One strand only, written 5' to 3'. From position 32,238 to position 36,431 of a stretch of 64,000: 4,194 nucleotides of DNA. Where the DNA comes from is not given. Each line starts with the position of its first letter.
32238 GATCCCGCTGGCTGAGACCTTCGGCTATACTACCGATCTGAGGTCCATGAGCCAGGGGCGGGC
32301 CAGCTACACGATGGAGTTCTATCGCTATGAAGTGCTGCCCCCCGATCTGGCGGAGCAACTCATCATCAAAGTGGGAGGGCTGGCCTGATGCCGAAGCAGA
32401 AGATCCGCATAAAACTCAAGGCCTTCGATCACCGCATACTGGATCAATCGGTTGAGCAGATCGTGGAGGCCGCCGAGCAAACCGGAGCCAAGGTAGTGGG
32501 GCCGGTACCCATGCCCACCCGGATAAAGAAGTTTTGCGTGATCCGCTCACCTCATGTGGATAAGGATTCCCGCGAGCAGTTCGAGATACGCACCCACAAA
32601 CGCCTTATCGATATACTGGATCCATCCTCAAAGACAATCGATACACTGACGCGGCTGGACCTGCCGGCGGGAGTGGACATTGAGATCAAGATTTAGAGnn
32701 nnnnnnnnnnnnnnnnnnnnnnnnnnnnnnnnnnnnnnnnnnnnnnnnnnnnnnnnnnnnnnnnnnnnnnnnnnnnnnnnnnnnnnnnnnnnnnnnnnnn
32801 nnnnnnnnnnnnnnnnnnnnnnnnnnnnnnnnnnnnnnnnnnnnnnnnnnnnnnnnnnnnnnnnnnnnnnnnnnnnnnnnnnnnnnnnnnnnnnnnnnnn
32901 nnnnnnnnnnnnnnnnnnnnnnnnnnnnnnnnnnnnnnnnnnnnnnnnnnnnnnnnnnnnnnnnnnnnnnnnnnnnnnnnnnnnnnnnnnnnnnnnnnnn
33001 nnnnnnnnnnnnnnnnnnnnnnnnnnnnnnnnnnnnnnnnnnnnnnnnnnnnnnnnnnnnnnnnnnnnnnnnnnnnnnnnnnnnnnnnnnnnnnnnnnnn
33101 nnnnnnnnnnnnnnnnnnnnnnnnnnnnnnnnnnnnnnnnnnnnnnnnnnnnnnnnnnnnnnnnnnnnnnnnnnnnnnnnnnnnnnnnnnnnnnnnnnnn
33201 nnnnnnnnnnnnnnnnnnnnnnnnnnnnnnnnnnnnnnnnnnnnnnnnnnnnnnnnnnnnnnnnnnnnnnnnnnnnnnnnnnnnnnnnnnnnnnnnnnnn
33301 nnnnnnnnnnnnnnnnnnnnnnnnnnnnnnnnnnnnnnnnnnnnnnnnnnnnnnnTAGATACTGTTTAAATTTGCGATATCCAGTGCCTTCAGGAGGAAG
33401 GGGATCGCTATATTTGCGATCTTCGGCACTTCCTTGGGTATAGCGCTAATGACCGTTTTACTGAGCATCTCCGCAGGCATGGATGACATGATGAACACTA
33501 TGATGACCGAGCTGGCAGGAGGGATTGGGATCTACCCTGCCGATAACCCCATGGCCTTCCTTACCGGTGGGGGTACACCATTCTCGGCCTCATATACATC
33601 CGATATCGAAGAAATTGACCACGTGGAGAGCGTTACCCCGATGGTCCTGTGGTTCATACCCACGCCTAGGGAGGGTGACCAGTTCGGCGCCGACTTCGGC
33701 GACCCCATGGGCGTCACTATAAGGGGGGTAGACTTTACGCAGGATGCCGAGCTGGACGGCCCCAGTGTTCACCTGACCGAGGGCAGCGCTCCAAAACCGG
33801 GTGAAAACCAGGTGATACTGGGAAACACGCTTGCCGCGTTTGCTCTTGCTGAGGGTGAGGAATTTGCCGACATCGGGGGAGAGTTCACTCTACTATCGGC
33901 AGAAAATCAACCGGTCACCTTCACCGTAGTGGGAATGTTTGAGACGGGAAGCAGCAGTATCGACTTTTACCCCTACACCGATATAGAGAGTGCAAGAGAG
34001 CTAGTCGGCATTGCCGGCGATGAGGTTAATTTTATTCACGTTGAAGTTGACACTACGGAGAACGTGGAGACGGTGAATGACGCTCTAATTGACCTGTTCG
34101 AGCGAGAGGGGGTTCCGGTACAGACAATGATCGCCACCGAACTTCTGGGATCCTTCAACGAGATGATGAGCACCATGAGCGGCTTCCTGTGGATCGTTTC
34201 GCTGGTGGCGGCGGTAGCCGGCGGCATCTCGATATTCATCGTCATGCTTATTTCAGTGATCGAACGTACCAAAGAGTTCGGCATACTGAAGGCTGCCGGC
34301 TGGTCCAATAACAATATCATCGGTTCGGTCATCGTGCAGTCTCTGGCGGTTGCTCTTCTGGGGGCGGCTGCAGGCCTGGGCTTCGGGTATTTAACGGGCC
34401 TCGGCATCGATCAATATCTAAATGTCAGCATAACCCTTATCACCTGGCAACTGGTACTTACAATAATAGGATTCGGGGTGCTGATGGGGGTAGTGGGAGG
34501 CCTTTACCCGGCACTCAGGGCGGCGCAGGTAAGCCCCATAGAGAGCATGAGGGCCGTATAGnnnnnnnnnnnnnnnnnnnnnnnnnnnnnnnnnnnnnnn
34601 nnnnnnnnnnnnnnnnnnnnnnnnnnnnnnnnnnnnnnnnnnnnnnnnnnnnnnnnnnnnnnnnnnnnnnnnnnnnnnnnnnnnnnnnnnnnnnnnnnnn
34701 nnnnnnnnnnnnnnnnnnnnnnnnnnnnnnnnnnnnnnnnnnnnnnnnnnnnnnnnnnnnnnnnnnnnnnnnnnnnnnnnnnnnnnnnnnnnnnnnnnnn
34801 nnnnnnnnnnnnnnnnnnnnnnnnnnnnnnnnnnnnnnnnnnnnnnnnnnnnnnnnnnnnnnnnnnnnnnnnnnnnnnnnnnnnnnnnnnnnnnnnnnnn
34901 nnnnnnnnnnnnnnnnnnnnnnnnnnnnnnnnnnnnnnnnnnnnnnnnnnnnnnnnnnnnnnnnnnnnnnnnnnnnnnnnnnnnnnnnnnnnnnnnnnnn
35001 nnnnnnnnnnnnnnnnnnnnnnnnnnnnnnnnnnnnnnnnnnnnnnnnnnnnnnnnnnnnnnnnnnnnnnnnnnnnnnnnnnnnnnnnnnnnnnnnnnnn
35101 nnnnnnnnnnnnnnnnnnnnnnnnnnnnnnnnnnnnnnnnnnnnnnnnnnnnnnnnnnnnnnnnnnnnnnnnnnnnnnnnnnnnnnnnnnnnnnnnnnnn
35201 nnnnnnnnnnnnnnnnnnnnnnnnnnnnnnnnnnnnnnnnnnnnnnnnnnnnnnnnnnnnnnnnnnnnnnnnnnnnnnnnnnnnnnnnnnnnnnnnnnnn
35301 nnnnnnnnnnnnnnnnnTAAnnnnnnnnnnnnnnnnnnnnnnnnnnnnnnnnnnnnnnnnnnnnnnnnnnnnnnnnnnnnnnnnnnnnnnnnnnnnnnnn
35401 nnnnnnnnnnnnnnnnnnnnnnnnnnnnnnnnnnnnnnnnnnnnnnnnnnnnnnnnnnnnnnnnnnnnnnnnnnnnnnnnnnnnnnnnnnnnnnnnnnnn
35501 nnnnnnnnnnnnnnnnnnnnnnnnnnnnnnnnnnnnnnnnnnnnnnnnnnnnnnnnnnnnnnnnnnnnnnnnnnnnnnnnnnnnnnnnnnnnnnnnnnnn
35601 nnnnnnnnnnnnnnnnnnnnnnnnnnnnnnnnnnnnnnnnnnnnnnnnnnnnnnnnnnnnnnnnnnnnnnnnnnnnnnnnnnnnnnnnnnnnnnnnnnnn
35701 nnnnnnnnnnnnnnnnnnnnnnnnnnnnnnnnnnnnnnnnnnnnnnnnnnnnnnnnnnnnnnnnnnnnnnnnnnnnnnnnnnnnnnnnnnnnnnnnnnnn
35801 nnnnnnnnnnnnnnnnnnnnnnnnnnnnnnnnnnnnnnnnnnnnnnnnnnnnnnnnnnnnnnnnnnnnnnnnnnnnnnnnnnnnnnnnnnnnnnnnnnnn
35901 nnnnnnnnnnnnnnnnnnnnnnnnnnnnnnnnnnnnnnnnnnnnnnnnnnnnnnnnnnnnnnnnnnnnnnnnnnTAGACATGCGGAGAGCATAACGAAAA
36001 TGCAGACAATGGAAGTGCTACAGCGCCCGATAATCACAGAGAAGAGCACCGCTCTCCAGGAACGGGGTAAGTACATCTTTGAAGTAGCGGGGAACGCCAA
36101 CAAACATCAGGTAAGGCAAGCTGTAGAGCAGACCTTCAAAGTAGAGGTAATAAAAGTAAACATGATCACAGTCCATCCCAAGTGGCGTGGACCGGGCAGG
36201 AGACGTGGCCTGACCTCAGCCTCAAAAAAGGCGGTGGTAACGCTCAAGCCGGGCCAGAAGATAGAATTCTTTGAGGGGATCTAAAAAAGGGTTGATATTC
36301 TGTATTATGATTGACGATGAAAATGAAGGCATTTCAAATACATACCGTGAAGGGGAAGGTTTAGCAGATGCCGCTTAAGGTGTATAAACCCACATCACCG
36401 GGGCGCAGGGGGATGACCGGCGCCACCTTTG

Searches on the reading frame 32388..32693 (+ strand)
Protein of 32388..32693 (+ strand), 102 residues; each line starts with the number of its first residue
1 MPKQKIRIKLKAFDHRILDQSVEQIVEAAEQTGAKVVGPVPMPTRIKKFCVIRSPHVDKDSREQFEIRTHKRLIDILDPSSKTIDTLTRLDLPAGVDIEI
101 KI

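Call 5: search_protein_families(library=pfam, proteins=[window:32388-32693:+])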
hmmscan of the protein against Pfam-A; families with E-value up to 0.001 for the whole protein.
window:32388-32693:+ (102 aa): 1 family
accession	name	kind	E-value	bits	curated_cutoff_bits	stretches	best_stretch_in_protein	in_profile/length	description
PF00338.27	Ribosomal_S10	-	3.7e-39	133.4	21.2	1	7-101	1-98/98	Ribosomal protein S10p/S20e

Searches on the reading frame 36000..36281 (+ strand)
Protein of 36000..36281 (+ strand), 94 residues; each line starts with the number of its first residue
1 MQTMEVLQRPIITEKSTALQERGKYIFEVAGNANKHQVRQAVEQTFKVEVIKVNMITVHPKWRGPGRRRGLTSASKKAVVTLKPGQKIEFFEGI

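Call 5: search_protein_families(library=pfam, proteins=[window:36000-36281:+])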
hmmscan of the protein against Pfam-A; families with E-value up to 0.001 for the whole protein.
window:36000-36281:+ (94 aa): 1 family
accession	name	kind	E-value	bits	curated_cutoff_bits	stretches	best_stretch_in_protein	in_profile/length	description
PF00276.25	Ribosomal_L23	-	2.3e-29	102.1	30.8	1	6-90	2-86/86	Ribosomal protein L23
